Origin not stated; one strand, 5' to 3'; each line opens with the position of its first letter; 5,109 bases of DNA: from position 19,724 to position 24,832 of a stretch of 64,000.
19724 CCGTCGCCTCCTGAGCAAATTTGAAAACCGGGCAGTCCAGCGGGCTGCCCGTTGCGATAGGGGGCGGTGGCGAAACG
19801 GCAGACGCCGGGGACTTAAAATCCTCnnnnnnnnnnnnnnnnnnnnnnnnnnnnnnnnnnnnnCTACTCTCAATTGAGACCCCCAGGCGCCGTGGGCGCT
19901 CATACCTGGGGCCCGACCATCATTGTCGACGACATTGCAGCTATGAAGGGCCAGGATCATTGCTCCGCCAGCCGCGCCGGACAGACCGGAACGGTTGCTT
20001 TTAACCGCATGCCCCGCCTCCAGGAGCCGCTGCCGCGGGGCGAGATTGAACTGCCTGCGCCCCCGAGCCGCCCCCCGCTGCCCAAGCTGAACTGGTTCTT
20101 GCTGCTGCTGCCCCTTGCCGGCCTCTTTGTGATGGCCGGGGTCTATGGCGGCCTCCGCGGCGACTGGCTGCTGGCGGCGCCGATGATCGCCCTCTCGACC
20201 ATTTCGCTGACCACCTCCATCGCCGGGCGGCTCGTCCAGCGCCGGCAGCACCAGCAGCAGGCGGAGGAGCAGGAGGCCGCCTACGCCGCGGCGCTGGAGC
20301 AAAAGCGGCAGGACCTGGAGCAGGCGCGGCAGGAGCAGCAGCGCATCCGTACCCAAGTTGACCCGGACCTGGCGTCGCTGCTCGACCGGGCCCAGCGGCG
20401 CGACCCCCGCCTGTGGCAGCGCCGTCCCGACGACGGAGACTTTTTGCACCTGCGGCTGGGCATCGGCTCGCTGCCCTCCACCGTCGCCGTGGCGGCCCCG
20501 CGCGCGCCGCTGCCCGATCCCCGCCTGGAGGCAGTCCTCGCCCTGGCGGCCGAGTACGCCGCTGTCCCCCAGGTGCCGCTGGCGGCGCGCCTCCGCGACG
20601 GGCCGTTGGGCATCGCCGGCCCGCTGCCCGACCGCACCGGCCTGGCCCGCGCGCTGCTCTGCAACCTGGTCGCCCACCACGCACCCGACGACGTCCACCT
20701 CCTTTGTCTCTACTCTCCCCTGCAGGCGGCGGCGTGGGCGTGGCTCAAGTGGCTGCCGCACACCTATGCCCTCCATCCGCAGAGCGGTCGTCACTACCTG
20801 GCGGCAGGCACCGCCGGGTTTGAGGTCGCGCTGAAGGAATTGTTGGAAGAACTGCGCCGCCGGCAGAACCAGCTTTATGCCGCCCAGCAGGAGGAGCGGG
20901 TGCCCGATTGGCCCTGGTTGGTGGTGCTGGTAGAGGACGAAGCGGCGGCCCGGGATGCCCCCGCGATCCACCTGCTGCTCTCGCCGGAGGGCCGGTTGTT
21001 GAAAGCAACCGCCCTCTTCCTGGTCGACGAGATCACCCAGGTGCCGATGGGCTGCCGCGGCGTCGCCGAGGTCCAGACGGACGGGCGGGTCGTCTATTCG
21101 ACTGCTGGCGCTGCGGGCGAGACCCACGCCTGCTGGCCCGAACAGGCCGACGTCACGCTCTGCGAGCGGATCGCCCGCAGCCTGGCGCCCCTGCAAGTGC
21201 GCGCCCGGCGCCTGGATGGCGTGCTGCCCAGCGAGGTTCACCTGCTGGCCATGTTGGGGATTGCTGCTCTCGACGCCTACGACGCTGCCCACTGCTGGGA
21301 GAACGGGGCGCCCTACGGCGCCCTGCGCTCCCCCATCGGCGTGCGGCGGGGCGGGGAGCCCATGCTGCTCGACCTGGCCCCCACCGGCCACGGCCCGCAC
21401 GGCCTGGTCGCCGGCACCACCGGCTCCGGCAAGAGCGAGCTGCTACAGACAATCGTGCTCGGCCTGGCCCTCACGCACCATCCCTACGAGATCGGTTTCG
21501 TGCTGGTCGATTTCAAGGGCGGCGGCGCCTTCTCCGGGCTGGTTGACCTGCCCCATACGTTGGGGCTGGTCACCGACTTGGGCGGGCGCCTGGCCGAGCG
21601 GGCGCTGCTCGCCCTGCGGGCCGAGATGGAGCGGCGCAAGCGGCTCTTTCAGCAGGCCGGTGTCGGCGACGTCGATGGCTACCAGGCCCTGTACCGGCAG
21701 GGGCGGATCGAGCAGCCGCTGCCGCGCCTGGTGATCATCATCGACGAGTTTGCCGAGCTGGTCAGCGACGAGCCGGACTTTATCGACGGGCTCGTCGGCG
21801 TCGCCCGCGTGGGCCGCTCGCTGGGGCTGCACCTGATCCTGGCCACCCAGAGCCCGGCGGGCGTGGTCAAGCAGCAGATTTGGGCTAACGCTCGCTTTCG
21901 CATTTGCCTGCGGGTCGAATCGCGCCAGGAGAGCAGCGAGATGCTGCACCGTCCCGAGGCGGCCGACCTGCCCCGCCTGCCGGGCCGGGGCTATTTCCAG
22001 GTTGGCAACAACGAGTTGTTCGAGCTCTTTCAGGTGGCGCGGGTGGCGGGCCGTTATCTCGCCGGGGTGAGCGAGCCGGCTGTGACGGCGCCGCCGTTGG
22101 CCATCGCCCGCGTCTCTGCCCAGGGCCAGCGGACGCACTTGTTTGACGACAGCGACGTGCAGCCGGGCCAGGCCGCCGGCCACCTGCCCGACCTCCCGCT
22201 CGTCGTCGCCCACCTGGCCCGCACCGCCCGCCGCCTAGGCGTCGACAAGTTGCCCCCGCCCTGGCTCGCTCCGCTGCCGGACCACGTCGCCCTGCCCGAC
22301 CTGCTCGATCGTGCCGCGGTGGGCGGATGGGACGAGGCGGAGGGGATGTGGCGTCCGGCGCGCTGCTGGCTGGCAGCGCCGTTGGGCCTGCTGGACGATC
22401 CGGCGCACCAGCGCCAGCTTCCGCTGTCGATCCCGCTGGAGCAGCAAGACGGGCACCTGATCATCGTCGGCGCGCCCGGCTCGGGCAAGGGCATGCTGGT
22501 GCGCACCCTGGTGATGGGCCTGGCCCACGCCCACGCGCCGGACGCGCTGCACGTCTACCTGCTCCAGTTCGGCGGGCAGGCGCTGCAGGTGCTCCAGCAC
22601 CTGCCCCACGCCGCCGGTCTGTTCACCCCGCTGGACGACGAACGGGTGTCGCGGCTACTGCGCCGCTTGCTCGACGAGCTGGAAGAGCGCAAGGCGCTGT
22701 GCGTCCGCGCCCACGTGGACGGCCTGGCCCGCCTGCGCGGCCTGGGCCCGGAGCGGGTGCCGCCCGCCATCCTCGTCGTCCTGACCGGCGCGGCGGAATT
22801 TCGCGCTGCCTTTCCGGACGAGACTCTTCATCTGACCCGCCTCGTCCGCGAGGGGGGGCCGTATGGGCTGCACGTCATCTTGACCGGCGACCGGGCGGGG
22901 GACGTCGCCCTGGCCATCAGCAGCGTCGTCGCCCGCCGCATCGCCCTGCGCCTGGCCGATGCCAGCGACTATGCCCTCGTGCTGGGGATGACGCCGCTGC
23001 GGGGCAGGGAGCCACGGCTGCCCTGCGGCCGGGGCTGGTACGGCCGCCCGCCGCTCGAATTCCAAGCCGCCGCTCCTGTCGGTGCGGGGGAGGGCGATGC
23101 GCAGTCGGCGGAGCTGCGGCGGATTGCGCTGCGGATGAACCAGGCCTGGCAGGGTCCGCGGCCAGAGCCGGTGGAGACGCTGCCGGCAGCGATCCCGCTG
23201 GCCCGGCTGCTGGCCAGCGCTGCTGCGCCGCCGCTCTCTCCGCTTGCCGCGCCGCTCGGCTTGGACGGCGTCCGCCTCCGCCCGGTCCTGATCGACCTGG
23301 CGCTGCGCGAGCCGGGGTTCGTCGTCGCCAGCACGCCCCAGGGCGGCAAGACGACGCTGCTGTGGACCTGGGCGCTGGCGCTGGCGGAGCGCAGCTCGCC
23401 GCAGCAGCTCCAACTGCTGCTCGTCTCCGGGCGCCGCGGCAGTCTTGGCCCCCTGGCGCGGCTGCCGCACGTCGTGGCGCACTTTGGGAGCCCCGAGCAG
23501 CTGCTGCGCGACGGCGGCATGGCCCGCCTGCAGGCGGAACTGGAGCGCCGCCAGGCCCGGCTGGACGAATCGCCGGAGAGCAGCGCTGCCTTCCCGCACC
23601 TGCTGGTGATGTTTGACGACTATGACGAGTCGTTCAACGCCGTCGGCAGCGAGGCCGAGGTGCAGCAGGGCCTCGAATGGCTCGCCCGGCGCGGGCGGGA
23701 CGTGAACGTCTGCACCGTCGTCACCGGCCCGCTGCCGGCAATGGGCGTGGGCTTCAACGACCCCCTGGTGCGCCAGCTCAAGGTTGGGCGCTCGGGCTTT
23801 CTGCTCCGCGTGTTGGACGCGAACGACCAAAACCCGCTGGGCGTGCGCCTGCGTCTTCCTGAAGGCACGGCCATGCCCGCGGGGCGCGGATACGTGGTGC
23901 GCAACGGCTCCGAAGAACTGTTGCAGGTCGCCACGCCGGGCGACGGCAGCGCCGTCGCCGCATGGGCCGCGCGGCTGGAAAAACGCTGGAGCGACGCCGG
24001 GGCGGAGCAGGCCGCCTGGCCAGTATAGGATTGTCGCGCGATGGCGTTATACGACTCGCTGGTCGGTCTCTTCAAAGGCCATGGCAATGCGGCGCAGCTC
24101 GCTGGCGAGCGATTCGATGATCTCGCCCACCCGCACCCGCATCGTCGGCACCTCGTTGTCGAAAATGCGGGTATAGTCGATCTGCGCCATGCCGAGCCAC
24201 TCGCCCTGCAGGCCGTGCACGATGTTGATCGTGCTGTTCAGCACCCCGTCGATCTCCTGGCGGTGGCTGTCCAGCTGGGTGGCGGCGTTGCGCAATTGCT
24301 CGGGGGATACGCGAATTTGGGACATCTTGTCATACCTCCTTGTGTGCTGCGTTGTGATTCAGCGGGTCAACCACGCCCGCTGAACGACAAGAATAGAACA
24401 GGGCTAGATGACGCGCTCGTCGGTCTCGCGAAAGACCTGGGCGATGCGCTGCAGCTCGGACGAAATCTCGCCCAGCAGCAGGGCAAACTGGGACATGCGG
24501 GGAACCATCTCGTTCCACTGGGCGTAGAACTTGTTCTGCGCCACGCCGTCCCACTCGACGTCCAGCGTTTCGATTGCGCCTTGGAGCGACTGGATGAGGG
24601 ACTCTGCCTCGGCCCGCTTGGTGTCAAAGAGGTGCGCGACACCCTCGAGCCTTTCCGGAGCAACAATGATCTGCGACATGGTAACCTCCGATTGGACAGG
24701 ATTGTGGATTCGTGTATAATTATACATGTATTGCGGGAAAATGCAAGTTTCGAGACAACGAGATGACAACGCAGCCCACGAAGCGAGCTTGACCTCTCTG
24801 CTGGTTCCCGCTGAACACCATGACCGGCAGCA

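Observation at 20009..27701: Compact type VII secretion-like locus inserted directly after a tRNA-Gly/Cys/Leu cluster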

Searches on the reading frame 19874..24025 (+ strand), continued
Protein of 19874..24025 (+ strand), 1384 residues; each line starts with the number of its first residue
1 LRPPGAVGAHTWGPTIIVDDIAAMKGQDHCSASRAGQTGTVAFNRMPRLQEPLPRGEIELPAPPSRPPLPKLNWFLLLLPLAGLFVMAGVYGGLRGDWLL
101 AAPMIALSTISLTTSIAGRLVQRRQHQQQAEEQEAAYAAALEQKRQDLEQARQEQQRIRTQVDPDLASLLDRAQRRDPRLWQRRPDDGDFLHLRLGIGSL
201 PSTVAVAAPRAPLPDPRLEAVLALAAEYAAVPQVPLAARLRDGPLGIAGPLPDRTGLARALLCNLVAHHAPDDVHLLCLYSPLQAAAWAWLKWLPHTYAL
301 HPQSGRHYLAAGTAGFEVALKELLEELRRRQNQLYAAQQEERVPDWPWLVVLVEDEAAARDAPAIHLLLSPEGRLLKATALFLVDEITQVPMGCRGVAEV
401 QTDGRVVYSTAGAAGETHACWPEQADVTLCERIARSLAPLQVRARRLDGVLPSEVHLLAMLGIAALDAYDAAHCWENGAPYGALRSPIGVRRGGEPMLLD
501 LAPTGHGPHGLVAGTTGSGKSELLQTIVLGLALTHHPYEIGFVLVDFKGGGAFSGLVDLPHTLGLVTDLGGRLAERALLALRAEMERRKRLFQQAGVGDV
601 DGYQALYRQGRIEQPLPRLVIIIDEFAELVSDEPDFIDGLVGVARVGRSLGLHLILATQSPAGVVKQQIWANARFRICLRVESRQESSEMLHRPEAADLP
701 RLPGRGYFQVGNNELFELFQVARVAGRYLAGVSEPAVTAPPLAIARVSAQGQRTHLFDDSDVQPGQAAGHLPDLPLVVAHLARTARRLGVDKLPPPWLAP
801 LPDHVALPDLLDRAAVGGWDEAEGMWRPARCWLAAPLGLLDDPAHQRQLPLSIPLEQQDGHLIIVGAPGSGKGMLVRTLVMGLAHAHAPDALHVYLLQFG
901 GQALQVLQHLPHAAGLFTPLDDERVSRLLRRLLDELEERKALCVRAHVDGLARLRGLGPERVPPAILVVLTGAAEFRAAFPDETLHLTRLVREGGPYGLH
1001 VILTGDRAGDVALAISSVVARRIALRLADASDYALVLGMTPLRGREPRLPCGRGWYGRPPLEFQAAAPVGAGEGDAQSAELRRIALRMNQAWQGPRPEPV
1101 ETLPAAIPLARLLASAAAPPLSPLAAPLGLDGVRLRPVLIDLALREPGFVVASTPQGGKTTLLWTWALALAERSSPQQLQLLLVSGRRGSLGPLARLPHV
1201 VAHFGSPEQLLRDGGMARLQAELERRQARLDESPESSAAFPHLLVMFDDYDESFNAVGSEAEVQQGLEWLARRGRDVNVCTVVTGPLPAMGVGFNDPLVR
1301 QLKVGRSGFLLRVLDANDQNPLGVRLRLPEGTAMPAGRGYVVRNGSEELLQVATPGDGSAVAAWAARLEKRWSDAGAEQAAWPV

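Call 47: find_encoding_contigs(protein=P0052, flank=10000, max_places=2)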
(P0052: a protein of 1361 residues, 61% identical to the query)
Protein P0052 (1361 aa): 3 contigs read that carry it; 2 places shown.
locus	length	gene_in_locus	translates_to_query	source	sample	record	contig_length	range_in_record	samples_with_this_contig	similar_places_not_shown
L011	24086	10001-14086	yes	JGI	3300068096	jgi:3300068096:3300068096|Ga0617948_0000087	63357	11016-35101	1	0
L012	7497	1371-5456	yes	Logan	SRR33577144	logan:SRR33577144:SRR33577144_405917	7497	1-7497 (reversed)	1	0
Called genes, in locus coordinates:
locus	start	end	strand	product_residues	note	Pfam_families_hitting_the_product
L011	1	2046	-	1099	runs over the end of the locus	PF07517:SecA_DEAD, PF01043:SecA_PP_bind, PF21090:P-loop_SecA, PF07516:SecA_SW, PF02810:SEC-C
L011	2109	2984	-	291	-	PF01180:DHO_dh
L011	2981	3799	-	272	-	PF10418:DHODB_Fe-S_bind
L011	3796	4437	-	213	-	-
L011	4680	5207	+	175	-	PF03551:PadR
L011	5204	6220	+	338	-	PF14399:BtrH_N, PF16169:DUF4872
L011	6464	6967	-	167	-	PF01844:HNH, PF14279:HNH_5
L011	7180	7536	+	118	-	PF12840:HTH_20, PF01022:HTH_5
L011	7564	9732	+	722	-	PF00403:HMA, PF00122:E1-E2_ATPase, PF00702:Hydrolase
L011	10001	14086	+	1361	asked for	PF13401:AAA_22 (faint), PF01580:FtsK_SpoIIIE, PF05729:NACHT (faint), PF01580:FtsK_SpoIIIE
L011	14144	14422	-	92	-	PF06013:WXG100, PF10824:T7SS_ESX_EspC (weak)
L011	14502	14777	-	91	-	PF06013:WXG100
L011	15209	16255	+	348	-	PF06013:WXG100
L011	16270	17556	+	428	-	PF00930:DPPIV_N (faint), PF00400:WD40 (faint), PF26549:Tricorn_N (faint), PF07676:PD40 (faint), PF12894:ANAPC4_WD40 (faint), PF23381:Beta-prop_IFT122_1st (faint), PF23414:Beta-prop_EML_2 (faint), PF25174:Beta-prop_THOC3 (faint), +1 more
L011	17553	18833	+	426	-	PF08817:YukD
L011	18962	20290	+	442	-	PF16317:Glyco_hydro_99, PF03659:Glyco_hydro_71, PF16402:DUF5010 (weak), PF14307:Glyco_tran_WbsX (weak)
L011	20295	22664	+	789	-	PF13367:PrsW-protease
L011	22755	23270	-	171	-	PF00293:NUDIX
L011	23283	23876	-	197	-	PF00881:Nitroreductase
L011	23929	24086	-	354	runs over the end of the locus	PF04055:Radical_SAM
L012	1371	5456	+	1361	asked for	PF13401:AAA_22 (faint), PF01580:FtsK_SpoIIIE, PF05729:NACHT (faint), PF01580:FtsK_SpoIIIE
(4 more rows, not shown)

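Call 48: find_encoding_contigs(protein=P0123, flank=10000, max_places=2)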
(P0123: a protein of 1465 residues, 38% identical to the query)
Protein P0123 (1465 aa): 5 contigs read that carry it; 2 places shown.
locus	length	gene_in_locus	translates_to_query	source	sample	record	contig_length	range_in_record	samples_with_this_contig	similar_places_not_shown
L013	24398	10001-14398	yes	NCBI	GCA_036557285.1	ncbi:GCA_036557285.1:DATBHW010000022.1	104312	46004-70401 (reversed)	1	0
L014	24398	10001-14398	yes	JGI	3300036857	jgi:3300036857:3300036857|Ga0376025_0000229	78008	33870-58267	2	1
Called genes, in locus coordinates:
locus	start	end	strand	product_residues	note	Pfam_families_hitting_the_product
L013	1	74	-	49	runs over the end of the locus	-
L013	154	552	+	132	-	-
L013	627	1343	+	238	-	PF00733:Asn_synthase (weak), PF06508:QueC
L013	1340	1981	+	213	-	PF04055:Radical_SAM (weak)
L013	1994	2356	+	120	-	PF01242:PTPS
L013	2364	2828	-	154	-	PF14819:QueF_N (weak), PF14489:QueF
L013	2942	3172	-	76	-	-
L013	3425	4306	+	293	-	PF12146:Hydrolase_4, PF00561:Abhydrolase_1, PF12697:Abhydrolase_6, PF03096:Ndr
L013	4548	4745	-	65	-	-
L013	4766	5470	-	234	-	-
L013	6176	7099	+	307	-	-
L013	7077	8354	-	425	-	PF00092:VWA, PF13519:VWA_2, PF13768:VWA_3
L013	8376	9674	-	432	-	PF00092:VWA, PF13519:VWA_2, PF13768:VWA_3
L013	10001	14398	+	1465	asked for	PF08817:YukD, PF01935:DUF87 (faint), PF25199:nSTAND_NTPase5 (faint), PF20703:nSTAND1 (faint), PF00005:ABC_tran (faint), PF01580:FtsK_SpoIIIE, PF01580:FtsK_SpoIIIE, PF13401:AAA_22 (weak), +12 more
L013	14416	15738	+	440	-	PF02885:Glycos_trans_3N, PF00591:Glycos_transf_3, PF07831:PYNP_C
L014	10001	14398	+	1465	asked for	PF08817:YukD, PF01935:DUF87 (faint), PF25199:nSTAND_NTPase5 (faint), PF20703:nSTAND1 (faint), PF00005:ABC_tran (faint), PF01580:FtsK_SpoIIIE, PF01580:FtsK_SpoIIIE, PF13401:AAA_22 (weak), +12 more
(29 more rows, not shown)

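Call 50: find_encoding_contigs(protein=P0073, flank=10000, max_places=2)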
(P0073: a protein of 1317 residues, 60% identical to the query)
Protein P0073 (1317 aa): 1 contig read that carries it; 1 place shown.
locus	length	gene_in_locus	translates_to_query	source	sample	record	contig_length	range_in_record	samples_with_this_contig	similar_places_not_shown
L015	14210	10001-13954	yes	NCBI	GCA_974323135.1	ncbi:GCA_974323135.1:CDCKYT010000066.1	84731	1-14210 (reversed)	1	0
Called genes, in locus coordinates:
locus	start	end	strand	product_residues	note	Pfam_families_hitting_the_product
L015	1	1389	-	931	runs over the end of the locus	PF00133:tRNA-synt_1, PF09334:tRNA-synt_1g, PF13603:tRNA-synt_1_2, PF00133:tRNA-synt_1, PF08264:Anticodon_1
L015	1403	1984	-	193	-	-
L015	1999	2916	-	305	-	PF00753:Lactamase_B, PF12706:Lactamase_B_2 (weak)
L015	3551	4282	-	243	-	PF03808:Glyco_tran_WecG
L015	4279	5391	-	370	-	PF13439:Glyco_transf_4, PF13579:Glyco_trans_4_4, PF00534:Glycos_transf_1, PF13692:Glyco_trans_1_4, PF20706:GT4-conflict, PF13524:Glyco_trans_1_2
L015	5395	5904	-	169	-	PF18917:LiaI-LiaF-like_TM1 (faint), PF22570:LiaF-TM (weak)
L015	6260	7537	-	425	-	PF05496:RuvB_N, PF00004:AAA, PF07728:AAA_5 (faint), PF16193:AAA_assoc_2, PF12002:MgsA_C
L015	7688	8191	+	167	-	PF01844:HNH, PF14279:HNH_5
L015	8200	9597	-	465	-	PF12390:Se-cys_synth_N, PF03841:SelA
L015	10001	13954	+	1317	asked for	PF13401:AAA_22 (faint), PF13555:AAA_29 (faint), PF01580:FtsK_SpoIIIE, PF05729:NACHT (faint), PF01580:FtsK_SpoIIIE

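Call 56: find_encoding_contigs(protein=P0142, flank=10000, max_places=1)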
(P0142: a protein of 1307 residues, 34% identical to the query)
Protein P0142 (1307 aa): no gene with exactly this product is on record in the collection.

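Call 57: find_encoding_contigs(protein=P0128, flank=10000, max_places=1)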
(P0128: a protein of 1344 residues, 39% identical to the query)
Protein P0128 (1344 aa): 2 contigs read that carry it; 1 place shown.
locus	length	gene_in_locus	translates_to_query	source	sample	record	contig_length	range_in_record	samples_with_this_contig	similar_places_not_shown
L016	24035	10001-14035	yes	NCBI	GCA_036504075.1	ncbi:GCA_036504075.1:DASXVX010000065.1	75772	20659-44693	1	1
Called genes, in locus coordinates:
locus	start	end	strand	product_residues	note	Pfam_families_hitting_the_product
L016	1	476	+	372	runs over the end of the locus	-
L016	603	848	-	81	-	-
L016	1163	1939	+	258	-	-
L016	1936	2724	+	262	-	PF08666:SAF (weak), PF13144:ChapFlgA (weak)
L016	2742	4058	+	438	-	PF01656:CbiA, PF13614:AAA_31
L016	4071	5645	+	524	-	PF00437:T2SSE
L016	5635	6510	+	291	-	PF00482:T2SSF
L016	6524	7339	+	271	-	PF00482:T2SSF (weak)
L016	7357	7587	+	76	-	PF04964:Flp_Fap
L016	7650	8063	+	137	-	-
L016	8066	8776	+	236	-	-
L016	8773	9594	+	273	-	-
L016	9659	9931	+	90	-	PF06013:WXG100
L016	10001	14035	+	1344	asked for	PF25199:nSTAND_NTPase5 (faint), PF01580:FtsK_SpoIIIE, PF01935:DUF87 (faint), PF05872:HerA_C (faint), PF00005:ABC_tran (faint), PF13191:AAA_16 (weak), PF13401:AAA_22 (weak), PF01580:FtsK_SpoIIIE, +10 more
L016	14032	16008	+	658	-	PF01464:SLT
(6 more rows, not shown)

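Call 69: find_encoding_contigs(protein=P0066, flank=10000, max_places=2)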
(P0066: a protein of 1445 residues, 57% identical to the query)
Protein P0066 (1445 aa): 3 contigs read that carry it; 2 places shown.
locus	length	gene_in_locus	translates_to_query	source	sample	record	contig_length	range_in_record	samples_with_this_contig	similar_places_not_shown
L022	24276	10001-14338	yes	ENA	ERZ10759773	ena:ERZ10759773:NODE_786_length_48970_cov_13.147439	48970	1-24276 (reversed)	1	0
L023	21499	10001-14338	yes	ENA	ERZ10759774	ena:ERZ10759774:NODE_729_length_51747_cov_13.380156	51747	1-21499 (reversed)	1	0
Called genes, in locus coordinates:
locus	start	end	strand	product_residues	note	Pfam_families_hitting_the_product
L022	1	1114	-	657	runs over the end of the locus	PF12773:DZR (faint), PF00481:PP2C, PF13672:PP2C_2, PF07228:SpoIIE (weak)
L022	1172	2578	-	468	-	PF00069:Pkinase, PF07714:PK_Tyr_Ser-Thr, PF01636:APH (faint), PF03109:ABC1 (weak)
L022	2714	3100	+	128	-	-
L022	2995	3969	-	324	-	PF08378:NERD, PF16697:Yop-YscD_cpl, PF00498:FHA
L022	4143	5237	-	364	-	PF00801:PKD (weak)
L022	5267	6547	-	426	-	PF00069:Pkinase, PF07714:PK_Tyr_Ser-Thr, PF01636:APH (faint), PF03109:ABC1 (weak)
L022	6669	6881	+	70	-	-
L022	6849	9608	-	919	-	PF16697:Yop-YscD_cpl, PF00498:FHA, PF16697:Yop-YscD_cpl, PF00005:ABC_tran, PF13304:AAA_21 (weak), PF01061:ABC2_membrane, PF12698:ABC2_membrane_3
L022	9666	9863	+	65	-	-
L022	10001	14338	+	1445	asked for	PF05729:NACHT (faint), PF01580:FtsK_SpoIIIE, PF13401:AAA_22 (faint), PF13481:AAA_25 (faint), PF12773:DZR, PF13240:Zn_Ribbon_1, PF13248:Zn_ribbon_3 (faint), PF01580:FtsK_SpoIIIE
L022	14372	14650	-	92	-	PF06013:WXG100, PF10824:T7SS_ESX_EspC (weak)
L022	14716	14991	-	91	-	PF06013:WXG100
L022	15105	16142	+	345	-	PF06013:WXG100 (weak)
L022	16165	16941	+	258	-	PF27351:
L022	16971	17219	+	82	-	-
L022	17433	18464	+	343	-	PF06013:WXG100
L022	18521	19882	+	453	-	PF06013:WXG100, PF01551:Peptidase_M23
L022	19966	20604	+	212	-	PF08817:YukD, PF00498:FHA, PF16697:Yop-YscD_cpl (weak)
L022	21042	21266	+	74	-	-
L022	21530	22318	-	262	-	PF01695:IstB_IS21, PF00308:Bac_DnaA (weak)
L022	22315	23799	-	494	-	PF00665:rve (weak), PF22483:Mu-transpos_C_2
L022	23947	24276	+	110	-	?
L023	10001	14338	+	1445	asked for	PF05729:NACHT (faint), PF01580:FtsK_SpoIIIE, PF13401:AAA_22 (faint), PF13481:AAA_25 (faint), PF12773:DZR, PF13240:Zn_Ribbon_1, PF13248:Zn_ribbon_3 (faint), PF01580:FtsK_SpoIIIE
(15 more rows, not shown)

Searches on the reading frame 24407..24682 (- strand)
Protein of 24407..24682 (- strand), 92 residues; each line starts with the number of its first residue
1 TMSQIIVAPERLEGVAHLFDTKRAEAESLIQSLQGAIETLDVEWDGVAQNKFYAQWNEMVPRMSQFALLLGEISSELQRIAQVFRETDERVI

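Call 5: search_protein_families(library=pfam, proteins=[window:24407-24682:-], max_evalue=0.01)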
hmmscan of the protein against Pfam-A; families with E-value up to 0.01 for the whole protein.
window:24407-24682:- (92 aa): 1 family
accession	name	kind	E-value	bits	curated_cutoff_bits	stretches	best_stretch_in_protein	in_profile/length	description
PF06013.18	WXG100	-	2.3e-16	60.3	27.3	1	4-89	1-86/86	Proteins of 100 residues with WXG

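Call 6: search_protein_families(library=ncbifam, proteins=[window:24407-24682:-], max_evalue=0.01)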
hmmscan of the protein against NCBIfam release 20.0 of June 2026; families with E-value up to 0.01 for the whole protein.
window:24407-24682:- (92 aa): 1 family
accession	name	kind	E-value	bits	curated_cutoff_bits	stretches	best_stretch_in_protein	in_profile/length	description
TIGR03930.1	WXG100_ESAT6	subfamily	9.9e-20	70.5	44.85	1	4-90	1-87/90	WXG100 family type VII secretion target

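Call 9: find_encoding_contigs(protein=window:24407-24682:-, flank=10000, max_places=6)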
Protein window:24407-24682:- (92 aa): no gene with exactly this product is on record in the collection.
